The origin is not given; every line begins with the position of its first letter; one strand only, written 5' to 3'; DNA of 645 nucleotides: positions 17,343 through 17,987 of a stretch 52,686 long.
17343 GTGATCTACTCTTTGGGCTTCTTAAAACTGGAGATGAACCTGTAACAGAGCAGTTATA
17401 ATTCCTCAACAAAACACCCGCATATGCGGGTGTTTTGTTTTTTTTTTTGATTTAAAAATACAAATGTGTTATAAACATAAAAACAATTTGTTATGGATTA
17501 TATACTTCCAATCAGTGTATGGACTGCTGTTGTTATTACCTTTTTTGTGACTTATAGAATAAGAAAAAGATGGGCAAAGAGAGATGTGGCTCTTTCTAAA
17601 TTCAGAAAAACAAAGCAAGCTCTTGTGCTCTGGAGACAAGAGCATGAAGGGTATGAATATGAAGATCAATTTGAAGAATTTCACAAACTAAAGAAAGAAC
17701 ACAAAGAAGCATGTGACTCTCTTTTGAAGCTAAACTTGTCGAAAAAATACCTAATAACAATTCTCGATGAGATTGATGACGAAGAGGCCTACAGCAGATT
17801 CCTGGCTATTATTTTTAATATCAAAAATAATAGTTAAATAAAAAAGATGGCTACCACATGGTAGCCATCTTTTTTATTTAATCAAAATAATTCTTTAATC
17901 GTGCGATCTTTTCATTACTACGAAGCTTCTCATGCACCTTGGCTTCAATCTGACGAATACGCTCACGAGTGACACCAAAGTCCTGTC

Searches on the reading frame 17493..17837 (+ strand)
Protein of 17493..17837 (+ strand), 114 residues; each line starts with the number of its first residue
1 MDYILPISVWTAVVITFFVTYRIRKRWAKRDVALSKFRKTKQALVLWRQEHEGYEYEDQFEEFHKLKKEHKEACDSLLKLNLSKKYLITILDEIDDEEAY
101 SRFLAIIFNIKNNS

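Call 59: search_protein_families(library=pfam, proteins=[window:17493-17837:+], max_evalue=0.01)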
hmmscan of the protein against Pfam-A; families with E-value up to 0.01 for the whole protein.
window:17493-17837:+ (114 aa): 1 family
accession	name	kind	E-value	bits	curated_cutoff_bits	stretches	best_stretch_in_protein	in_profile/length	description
PF20570.3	DUF6779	-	0.0059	17.7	28.1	1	8-79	8-75/108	Domain of unknown function (DUF6779)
